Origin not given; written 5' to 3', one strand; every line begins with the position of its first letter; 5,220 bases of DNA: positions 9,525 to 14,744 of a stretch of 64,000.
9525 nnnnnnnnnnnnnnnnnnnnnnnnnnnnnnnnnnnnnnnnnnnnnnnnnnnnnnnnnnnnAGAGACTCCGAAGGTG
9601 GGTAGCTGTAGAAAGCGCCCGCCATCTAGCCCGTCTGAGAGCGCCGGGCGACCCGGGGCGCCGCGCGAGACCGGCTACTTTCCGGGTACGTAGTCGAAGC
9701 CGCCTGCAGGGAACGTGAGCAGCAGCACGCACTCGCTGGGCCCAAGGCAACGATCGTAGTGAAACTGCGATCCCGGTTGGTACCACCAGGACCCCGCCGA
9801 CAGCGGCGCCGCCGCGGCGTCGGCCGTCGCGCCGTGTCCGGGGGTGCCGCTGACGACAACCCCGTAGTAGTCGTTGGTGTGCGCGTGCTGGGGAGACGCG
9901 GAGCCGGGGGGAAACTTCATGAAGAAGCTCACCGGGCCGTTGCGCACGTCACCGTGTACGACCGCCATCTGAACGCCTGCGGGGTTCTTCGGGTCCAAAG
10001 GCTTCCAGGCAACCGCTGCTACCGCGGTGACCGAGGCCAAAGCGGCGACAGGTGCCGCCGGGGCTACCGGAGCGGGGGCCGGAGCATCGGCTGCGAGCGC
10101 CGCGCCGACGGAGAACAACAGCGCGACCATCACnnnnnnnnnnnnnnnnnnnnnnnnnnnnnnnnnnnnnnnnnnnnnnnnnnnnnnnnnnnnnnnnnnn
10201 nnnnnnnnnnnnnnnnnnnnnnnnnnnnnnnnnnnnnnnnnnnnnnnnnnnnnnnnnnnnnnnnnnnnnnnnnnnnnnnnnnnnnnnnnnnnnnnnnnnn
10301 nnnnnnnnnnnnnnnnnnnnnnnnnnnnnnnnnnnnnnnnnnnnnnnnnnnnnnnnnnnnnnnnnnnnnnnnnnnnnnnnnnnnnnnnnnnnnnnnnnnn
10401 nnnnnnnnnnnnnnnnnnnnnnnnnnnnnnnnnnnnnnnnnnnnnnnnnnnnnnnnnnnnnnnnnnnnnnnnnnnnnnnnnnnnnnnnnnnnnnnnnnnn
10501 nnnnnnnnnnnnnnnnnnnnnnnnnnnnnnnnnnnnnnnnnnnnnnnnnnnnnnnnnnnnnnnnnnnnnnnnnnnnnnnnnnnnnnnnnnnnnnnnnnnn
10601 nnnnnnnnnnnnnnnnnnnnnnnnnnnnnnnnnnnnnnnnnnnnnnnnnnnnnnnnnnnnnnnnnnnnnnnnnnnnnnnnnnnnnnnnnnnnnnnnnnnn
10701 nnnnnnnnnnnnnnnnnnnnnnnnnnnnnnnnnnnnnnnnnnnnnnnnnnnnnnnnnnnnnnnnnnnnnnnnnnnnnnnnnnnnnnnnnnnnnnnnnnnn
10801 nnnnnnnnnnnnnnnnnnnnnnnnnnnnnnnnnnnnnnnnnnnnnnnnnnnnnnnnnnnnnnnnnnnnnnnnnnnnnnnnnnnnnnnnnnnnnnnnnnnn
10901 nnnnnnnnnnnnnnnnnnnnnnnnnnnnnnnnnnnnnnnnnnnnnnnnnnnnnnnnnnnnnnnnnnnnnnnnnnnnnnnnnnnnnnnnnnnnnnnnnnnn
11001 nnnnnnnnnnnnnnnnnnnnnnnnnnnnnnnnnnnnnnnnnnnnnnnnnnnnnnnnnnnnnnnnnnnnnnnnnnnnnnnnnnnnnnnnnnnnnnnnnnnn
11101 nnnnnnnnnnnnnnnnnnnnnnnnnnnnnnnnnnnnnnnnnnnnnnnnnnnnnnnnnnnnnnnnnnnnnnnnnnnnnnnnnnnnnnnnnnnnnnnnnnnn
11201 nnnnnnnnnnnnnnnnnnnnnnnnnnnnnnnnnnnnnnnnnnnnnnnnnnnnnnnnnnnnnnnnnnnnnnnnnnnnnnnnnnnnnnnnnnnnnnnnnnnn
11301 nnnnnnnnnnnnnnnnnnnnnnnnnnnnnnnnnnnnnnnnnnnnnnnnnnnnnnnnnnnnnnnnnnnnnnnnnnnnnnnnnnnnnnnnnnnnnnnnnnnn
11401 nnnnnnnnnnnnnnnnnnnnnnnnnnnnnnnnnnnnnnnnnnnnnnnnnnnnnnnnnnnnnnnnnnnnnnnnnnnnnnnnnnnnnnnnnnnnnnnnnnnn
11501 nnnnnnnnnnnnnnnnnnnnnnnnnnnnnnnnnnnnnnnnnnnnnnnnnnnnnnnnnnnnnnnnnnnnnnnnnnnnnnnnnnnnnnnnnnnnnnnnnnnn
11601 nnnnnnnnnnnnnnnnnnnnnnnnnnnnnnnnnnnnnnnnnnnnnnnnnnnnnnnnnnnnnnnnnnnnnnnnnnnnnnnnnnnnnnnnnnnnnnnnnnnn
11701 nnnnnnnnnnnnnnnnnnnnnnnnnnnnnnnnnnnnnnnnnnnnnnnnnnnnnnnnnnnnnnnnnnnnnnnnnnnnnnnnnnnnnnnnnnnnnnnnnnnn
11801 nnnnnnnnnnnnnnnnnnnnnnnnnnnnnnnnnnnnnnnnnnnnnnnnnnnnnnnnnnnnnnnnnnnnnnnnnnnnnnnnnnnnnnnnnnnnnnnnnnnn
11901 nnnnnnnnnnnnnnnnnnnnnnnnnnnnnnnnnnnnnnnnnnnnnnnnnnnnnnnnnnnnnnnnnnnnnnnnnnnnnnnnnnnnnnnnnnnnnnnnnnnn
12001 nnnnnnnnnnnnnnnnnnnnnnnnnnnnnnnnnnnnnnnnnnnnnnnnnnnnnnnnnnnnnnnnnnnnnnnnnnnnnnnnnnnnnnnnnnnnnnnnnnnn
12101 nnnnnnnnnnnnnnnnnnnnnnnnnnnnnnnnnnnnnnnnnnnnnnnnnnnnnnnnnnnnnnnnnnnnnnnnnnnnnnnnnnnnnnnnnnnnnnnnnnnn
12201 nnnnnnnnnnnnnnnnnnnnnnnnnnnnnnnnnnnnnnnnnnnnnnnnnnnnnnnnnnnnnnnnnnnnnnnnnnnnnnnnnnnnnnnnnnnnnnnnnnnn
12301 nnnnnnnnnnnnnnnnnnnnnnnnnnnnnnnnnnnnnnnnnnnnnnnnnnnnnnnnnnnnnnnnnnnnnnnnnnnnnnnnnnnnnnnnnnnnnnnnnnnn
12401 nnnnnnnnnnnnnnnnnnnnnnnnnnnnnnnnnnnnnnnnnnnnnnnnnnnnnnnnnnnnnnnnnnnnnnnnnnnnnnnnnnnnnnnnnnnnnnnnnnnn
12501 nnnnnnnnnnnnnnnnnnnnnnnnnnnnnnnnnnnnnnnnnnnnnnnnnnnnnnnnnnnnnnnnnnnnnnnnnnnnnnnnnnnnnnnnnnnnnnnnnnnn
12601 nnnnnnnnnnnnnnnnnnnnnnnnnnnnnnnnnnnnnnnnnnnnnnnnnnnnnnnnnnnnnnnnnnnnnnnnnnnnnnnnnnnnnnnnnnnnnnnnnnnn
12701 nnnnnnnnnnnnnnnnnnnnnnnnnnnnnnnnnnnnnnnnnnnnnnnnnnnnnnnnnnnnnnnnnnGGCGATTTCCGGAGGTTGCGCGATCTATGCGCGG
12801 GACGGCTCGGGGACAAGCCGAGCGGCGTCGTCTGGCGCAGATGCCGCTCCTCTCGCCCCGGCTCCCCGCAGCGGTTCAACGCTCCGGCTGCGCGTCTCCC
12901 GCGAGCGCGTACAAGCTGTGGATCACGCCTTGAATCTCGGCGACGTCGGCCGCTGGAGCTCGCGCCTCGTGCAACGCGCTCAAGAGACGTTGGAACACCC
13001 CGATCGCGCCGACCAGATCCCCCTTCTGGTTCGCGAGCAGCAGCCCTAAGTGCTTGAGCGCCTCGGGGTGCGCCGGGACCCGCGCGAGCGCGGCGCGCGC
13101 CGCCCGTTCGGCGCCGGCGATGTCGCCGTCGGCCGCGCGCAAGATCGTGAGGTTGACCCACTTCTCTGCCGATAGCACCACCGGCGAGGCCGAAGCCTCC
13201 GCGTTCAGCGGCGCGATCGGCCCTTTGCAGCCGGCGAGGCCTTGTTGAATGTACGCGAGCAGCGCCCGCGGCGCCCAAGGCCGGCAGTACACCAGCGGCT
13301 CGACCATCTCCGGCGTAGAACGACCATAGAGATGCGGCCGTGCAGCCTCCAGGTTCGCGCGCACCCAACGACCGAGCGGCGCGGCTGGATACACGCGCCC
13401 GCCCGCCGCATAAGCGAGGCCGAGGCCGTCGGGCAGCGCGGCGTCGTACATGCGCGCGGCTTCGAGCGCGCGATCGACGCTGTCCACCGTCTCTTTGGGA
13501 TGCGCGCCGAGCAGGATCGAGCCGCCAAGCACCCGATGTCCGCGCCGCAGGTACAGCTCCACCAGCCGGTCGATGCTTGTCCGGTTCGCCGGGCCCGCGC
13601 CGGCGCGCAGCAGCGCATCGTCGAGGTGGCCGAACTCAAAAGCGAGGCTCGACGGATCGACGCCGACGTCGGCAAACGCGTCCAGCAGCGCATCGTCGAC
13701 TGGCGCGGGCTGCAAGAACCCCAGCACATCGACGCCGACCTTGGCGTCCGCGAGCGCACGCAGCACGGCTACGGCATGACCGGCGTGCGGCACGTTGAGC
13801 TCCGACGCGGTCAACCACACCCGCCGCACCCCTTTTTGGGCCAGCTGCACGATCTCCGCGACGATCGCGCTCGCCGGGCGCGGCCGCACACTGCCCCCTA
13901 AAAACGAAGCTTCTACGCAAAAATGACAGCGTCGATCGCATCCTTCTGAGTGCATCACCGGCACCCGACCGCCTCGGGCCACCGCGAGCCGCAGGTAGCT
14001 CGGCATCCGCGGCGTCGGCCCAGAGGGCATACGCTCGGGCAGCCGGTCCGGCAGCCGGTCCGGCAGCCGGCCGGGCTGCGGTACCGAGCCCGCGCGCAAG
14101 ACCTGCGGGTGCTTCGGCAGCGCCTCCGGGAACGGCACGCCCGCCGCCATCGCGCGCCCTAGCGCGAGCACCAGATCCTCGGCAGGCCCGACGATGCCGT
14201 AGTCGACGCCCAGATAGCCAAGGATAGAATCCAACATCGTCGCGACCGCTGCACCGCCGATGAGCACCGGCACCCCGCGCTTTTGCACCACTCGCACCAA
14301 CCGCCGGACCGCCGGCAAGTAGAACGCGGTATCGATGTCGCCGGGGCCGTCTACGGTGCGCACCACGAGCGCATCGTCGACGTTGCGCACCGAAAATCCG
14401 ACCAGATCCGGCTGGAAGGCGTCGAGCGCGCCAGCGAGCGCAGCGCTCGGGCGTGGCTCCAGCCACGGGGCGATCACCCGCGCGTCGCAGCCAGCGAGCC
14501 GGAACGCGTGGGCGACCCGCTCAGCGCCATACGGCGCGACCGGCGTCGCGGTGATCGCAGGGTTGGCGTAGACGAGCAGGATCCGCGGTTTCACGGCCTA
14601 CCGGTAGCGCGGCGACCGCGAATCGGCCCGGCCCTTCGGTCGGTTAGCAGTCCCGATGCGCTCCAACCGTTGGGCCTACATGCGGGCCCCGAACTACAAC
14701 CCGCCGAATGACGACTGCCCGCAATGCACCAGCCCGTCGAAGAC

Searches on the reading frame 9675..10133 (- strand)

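Call 67: search_protein_families(library=pfam, proteins=[window:9675-10133:-], max_evalue=0.001)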
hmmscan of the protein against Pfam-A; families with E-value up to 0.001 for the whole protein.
window:9675-10133:- (152 aa): 3 families
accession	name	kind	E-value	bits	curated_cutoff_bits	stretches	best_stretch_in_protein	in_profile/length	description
PF12973.13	Cupin_7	-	2.4e-08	34.2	27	1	35-137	5-97/105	ChrR Cupin-like domain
PF14499.12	DUF4437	-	1.6e-07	31.2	24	1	58-122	26-90/250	Domain of unknown function (DUF4437)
PF07883.17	Cupin_2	-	6.1e-06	26.3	27.2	1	71-140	2-69/70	Cupin domain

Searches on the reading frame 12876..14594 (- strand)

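Call 67: search_protein_families(library=pfam, proteins=[window:12876-14594:-], max_evalue=0.001)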
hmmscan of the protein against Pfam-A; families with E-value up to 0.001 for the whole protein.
window:12876-14594:- (572 aa): 3 families
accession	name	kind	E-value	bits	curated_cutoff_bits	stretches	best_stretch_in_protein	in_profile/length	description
PF04055.27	Radical_SAM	-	2.3e-10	41.4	29.5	1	214-378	2-164/166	Radical SAM superfamily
PF02310.24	B12-binding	-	6.8e-10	39.3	32.1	1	19-145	12-120/121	B12 binding domain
PF13432.12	TPR_16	-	1.7e-05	25.6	32.7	1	488-539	9-59/65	Tetratricopeptide repeat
